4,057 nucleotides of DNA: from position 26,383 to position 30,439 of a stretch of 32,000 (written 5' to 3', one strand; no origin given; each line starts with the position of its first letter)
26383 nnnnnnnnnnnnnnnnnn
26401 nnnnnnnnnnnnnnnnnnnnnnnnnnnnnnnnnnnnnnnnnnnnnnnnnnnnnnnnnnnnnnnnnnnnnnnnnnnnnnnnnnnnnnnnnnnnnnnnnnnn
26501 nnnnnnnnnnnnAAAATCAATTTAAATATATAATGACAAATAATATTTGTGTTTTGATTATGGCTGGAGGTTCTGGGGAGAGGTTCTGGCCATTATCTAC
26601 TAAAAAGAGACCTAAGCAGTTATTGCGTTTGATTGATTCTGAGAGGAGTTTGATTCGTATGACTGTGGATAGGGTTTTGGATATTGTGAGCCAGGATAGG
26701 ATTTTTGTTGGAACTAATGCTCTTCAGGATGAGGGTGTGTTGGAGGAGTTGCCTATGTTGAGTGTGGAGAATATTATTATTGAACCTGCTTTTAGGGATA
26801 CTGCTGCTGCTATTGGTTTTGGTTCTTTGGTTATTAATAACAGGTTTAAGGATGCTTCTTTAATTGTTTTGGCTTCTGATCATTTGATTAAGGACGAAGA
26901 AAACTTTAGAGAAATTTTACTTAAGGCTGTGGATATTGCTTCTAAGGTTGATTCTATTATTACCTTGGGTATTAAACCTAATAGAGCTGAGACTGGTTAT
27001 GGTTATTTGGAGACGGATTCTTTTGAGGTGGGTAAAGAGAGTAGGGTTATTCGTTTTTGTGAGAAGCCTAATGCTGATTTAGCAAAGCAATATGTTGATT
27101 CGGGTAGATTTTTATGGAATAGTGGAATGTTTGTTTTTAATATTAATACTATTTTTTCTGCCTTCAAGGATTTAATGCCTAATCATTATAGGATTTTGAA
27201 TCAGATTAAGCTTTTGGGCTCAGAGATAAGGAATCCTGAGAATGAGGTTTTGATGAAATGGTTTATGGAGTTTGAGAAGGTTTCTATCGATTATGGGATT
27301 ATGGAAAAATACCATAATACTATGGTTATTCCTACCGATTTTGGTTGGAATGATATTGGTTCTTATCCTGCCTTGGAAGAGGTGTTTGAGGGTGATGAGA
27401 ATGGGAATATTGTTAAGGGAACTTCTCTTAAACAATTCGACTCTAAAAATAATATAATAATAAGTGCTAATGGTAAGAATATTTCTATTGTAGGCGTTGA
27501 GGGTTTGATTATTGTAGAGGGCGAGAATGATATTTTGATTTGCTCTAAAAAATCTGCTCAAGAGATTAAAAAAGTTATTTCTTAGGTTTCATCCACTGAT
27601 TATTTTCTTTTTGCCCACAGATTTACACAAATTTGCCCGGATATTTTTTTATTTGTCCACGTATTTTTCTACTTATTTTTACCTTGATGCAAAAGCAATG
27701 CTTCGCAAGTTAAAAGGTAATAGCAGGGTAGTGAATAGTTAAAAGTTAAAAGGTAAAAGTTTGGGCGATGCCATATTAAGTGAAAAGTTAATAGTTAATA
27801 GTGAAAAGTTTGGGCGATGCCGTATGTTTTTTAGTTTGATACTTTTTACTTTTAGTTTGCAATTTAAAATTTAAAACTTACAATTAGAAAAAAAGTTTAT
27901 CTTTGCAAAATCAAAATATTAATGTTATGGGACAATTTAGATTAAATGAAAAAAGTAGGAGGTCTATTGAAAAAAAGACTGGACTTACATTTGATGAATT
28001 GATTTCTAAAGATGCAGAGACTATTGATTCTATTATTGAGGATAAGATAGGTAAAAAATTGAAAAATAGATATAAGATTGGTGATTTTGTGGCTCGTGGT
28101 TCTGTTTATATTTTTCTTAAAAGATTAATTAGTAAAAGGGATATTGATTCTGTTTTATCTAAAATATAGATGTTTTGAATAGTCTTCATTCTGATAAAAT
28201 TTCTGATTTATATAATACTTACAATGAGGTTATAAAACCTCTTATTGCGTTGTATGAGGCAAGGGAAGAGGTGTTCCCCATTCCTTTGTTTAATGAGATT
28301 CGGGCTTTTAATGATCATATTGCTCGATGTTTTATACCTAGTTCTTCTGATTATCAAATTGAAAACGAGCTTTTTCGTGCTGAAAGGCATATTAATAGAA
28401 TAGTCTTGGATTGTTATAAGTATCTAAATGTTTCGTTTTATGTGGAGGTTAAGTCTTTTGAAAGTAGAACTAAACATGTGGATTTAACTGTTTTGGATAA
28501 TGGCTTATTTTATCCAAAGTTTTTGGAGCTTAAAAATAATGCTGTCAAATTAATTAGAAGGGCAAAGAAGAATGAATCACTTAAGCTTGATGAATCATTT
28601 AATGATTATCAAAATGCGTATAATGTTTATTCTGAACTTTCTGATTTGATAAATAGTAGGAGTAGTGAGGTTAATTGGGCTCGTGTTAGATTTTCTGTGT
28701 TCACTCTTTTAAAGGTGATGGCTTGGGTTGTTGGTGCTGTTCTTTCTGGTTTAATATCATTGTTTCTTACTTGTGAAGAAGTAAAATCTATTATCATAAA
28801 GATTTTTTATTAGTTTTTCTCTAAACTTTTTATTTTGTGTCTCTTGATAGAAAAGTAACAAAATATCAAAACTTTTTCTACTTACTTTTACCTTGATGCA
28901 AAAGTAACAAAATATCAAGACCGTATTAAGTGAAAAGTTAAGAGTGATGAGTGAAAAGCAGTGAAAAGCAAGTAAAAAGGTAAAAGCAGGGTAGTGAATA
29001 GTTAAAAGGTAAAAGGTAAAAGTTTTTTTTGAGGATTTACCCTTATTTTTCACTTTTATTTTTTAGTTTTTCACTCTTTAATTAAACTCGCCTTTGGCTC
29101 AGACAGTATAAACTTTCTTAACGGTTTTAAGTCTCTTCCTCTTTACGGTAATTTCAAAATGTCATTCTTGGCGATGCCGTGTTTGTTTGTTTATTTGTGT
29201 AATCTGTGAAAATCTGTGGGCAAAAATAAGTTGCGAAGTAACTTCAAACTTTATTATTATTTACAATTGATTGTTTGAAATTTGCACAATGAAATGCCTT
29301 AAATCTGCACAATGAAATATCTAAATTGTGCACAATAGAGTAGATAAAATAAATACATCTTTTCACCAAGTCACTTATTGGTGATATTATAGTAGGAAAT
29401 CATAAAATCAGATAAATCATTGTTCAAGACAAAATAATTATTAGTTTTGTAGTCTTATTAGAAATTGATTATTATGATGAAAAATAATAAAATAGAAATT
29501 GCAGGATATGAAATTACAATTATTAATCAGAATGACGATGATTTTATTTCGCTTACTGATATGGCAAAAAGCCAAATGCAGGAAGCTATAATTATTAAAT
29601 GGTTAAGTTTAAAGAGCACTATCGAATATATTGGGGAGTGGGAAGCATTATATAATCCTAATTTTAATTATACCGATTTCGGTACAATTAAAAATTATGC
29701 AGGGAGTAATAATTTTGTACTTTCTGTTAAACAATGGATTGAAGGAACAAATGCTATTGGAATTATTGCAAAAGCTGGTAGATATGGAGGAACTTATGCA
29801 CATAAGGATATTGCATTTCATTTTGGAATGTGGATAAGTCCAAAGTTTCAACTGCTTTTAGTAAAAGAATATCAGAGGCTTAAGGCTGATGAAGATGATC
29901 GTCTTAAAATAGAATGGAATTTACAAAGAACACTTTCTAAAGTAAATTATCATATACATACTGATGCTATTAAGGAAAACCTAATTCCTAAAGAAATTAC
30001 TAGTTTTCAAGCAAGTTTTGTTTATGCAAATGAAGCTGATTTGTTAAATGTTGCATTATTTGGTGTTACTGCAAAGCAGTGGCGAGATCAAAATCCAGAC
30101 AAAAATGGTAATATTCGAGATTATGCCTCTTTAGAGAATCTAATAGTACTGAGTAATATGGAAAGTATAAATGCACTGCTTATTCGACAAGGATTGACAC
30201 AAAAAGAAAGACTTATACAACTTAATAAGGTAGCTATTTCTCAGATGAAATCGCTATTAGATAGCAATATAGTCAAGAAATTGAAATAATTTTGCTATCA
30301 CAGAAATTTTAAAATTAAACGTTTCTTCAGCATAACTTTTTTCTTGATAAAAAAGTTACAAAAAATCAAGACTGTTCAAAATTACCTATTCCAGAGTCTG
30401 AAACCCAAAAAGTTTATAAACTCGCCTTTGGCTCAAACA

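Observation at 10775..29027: Perfect and near-perfect inverted repeats 18 kb apart bracket the whole second polysaccharide locus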

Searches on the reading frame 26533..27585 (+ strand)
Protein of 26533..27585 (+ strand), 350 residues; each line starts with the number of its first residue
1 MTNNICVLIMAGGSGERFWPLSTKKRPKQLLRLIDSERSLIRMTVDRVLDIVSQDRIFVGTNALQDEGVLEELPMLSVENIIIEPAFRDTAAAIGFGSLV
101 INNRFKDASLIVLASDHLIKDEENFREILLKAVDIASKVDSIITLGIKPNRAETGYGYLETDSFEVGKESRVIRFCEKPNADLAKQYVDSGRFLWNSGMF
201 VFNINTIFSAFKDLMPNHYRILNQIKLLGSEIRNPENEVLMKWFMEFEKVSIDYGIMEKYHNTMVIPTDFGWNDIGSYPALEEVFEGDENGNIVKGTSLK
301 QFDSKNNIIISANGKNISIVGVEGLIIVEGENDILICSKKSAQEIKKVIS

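Call 8: search_protein_families(library=pfam, proteins=[window:26533-27585:+])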
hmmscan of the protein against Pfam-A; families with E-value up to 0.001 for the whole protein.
window:26533-27585:+ (350 aa): 3 families
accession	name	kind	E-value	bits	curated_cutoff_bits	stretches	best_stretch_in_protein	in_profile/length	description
PF00483.29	NTP_transferase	-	3e-39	135.5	21.2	1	8-289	3-243/245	Nucleotidyl transferase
PF22640.1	ManC_GMP_beta-helix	-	1.1e-12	48.1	27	1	303-349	7-52/55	MannoseP isomerase/GMP-like beta-helix domain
PF12804.13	NTP_transf_3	-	0.00013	22.6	27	1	7-117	1-96/160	MobA-like NTP transferase domain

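Call 11: find_encoding_contigs(protein=window:26533-27585:+, flank=10000, max_places=10)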
Protein window:26533-27585:+ (350 aa): 3 contigs read that carry it; 1 place shown.
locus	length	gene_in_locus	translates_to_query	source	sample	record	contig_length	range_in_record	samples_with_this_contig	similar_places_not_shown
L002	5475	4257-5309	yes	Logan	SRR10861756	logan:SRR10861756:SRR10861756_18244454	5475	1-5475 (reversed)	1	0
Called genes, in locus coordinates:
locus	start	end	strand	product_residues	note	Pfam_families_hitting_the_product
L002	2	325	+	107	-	?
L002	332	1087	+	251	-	PF00535:Glycos_transf_2, PF10111:Glyco_tranf_2_2, PF13641:Glyco_tranf_2_3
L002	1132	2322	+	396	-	PF01041:DegT_DnrJ_EryC1, PF01212:Beta_elim_lyase (weak), PF01276:OKR_DC_1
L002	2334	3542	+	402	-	PF01370:Epimerase (weak), PF02719:Polysacc_synt_2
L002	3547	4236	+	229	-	PF02397:Bac_transf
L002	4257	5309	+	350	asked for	PF00483:NTP_transferase, PF22640:ManC_GMP_beta-helix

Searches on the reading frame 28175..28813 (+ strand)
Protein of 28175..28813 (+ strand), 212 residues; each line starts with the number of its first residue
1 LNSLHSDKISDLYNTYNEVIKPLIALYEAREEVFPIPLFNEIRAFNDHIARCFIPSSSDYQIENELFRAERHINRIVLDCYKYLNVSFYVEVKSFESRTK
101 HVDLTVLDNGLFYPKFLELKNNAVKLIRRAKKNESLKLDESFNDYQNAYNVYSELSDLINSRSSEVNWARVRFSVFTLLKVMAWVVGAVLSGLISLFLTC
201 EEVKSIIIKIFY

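Call 8: search_protein_families(library=pfam, proteins=[window:28175-28813:+])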
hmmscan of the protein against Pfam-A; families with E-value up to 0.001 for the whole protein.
window:28175-28813:+ (212 aa): 0 families

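Call 10: find_encoding_contigs(protein=window:28175-28813:+, flank=10000, max_places=10)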
Protein window:28175-28813:+ (212 aa): 2 contigs read that carry it; 1 place shown.
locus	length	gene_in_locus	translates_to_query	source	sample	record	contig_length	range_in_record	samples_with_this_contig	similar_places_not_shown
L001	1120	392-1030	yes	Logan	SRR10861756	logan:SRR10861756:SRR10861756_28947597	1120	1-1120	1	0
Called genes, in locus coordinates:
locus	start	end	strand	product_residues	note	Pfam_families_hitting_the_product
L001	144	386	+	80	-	-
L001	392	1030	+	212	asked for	-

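Call 58: search_protein_families(library=padloc, proteins=[window:28175-28813:+], max_evalue=0.01)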
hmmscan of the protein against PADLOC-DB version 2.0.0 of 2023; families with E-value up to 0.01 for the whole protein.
window:28175-28813:+ (212 aa): 0 families

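Call 60: search_protein_families(library=phrogs, proteins=[window:28175-28813:+], max_evalue=0.01)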
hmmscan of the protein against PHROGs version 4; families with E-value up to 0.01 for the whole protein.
window:28175-28813:+ (212 aa): 0 families

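Call 61: find_homologous_proteins(query=window:28175-28813:+)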
Query window:28175-28813:+ (212 aa): 229 proteins with E <= 0.001 among 568 candidates; the best 120 are listed.
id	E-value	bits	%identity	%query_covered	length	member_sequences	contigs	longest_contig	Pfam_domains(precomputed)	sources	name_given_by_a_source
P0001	5.4e-133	459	100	100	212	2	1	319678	-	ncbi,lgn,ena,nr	ncbi:MAG: hypothetical protein H6Q15_300 [Bacteroidetes bacterium]|nr:hypothetical protein [Bacteroi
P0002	4.5e-112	391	84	100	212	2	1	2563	-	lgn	-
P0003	3.3e-103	362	77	99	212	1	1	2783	-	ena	-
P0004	4.7e-103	361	77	100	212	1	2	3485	-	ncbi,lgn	ncbi:MAG: hypothetical protein WCR29_06625 [Bacteroidales bacterium]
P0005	6.1e-103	361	77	99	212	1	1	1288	-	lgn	-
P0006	1.0e-102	360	76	100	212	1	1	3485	-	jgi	-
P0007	1.8e-102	359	76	100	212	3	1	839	-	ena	-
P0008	1.9e-102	359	76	100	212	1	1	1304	-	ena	-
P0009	7.3e-102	357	76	100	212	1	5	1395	-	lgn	-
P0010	1.3e-101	356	76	100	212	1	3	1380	-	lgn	-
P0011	1.6e-101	356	75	100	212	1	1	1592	-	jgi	-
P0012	1.7e-101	356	75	100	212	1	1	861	-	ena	-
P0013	4.6e-101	355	75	100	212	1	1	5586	-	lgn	-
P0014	1.4e-87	311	72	94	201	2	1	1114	-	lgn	-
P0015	4.3e-84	299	74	84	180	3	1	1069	-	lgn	-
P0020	1.5e-66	242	53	100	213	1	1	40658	-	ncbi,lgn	ncbi:MAG: hypothetical protein ACOYMA_01785 [Bacteroidia bacterium]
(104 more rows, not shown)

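Call 62: find_encoding_contigs(protein=P0002, flank=10000, max_places=3)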
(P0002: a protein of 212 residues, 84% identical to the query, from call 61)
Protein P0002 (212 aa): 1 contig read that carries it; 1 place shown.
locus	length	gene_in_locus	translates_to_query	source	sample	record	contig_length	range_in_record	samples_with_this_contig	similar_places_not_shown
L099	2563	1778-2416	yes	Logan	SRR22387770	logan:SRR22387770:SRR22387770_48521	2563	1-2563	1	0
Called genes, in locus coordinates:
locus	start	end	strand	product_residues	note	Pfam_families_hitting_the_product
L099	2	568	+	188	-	?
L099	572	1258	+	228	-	PF02397:Bac_transf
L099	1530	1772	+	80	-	-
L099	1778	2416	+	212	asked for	-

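Call 63: find_encoding_contigs(protein=P0013, flank=10000, max_places=3)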
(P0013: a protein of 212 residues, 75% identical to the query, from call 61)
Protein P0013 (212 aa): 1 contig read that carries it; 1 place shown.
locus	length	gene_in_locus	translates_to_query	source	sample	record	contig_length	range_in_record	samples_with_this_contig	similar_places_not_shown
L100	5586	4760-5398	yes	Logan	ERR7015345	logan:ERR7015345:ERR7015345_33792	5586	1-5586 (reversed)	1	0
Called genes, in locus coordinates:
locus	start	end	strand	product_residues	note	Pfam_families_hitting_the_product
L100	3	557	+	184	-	?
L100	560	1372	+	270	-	PF00535:Glycos_transf_2, PF10111:Glyco_tranf_2_2 (weak), PF13641:Glyco_tranf_2_3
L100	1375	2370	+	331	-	PF01073:3Beta_HSD, PF01370:Epimerase, PF04321:RmlD_sub_bind, PF13460:NAD_binding_10, PF16363:GDP_Man_Dehyd, PF07993:NAD_binding_4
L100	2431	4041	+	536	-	PF02463:SMC_N, PF00005:ABC_tran (faint), PF13304:AAA_21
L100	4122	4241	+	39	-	-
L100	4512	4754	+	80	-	-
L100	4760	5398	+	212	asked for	-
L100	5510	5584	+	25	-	?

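Call 64: find_encoding_contigs(protein=P0004, flank=10000, max_places=3)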
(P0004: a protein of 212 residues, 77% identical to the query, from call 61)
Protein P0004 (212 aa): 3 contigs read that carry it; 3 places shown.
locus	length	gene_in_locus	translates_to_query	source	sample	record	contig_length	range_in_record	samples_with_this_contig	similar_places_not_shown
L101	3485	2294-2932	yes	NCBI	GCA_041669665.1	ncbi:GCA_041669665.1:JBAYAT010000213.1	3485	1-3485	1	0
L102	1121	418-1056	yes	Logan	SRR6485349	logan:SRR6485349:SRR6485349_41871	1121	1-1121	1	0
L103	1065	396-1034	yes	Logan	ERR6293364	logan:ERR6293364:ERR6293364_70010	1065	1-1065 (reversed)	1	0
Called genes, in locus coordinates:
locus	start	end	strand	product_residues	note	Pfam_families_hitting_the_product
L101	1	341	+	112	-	PF02397:Bac_transf (weak)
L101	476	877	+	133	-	-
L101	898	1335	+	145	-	PF01381:HTH_3 (weak)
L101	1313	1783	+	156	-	-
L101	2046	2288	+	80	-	-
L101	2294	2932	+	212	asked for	-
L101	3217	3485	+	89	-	?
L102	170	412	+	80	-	-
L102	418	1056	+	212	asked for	-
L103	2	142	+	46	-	?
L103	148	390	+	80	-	-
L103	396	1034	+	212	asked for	-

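Call 65: find_encoding_contigs(protein=P0020, flank=10000, max_places=3)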
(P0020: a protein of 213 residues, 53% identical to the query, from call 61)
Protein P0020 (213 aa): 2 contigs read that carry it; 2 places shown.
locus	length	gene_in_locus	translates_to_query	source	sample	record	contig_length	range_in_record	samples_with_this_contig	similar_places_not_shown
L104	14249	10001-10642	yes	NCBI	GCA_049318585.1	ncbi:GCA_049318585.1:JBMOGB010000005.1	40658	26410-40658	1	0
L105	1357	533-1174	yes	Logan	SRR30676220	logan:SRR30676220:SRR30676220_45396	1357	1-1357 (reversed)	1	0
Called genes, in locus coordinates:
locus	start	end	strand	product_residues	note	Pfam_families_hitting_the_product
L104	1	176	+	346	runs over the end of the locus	PF13439:Glyco_transf_4 (weak), PF20706:GT4-conflict (weak), PF00534:Glycos_transf_1, PF13692:Glyco_trans_1_4, PF13524:Glyco_trans_1_2 (weak)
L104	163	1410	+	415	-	PF20706:GT4-conflict, PF00534:Glycos_transf_1, PF13692:Glyco_trans_1_4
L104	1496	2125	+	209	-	PF13489:Methyltransf_23, PF08242:Methyltransf_12 (weak), PF13847:Methyltransf_31 (faint)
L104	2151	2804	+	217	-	PF03808:Glyco_tran_WecG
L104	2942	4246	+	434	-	PF04326:SLFN_AlbA_2, PF13749:HATPase_c_4, PF13412:HTH_24 (weak)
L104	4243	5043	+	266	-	PF03808:Glyco_tran_WecG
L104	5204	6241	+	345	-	PF17761:DUF1016_N, PF06250:YhcG_C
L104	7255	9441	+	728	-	PF10101:DUF2339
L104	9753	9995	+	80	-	-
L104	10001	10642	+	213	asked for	-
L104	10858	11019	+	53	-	-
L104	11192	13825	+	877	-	PF00501:AMP-binding, PF13193:AMP-binding_C (weak), PF00550:PP-binding, PF00975:Thioesterase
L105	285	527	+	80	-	-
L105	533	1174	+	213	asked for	-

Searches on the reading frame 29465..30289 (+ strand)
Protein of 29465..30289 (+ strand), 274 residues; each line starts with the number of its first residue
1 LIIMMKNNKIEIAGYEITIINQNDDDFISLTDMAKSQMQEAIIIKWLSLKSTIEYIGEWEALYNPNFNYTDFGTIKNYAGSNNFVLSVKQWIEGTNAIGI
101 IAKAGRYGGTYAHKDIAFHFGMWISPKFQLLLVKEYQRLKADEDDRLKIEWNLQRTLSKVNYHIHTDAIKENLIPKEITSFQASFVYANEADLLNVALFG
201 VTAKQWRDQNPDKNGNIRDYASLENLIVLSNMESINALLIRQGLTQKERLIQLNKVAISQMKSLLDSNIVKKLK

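Call 8: search_protein_families(library=pfam, proteins=[window:29465-30289:+])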
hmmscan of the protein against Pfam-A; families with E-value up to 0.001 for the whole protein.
window:29465-30289:+ (274 aa): 1 family
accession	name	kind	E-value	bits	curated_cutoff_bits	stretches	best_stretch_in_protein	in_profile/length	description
PF04383.19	KilA-N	-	2.1e-22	79.4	23.8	1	18-140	8-105/107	KilA-N domain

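Call 58: search_protein_families(library=padloc, proteins=[window:29474-30289:+], max_evalue=0.01)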
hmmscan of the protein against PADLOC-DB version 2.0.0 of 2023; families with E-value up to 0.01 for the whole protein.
window:29474-30289:+ (271 aa): 2 families
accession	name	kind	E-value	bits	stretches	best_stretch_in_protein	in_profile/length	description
PDLC04962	PDC-S22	-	7.3e-130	430.1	1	1-270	1-273/281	-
PDLC00896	JAB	-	0.0027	15.4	1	6-92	49-136/159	JAB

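Call 60: search_protein_families(library=phrogs, proteins=[window:29474-30289:+], max_evalue=0.01)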
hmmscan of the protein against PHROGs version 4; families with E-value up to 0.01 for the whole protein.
window:29474-30289:+ (271 aa): 8 families
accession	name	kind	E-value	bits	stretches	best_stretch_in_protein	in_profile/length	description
phrog_2657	-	transcription regulation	6.6e-60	203.4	1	2-271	1-240/243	transcriptional regulator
phrog_129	-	transcription regulation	1.9e-15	58.5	1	2-127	1-99/273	transcriptional regulator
phrog_2812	-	unknown function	8.3e-15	56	1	16-151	11-119/288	-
phrog_32500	-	unknown function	2e-13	51.1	1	2-73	1-73/76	-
phrog_1136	-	unknown function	0.0052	17.5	0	12-127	9-94/244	-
phrog_8274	-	unknown function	0.0054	17.1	1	93-136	66-108/354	-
phrog_10441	-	unknown function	0.0085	17.4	0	98-132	9-43/126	-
phrog_13826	-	unknown function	0.0095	17.3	0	12-60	8-54/84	-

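Call 84: find_encoding_contigs(protein=window:29474-30289:+, flank=10000, max_places=6)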
Protein window:29474-30289:+ (271 aa): no gene with exactly this product is on record in the collection.

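Call 85: find_encoding_contigs(protein=window:29477-30289:+, flank=10000, max_places=6)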
Protein window:29477-30289:+ (270 aa): 1 contig read that carries it; 1 place shown.
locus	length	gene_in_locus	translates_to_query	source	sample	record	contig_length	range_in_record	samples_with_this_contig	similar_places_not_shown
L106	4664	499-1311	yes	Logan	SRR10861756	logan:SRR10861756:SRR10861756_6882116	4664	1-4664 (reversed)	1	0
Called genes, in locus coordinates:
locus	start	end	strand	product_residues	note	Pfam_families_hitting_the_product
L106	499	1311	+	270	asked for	PF04383:KilA-N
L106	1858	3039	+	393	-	PF07690:MFS_1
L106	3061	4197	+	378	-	PF01467:CTP_transf_like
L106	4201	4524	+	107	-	PF05336:rhaM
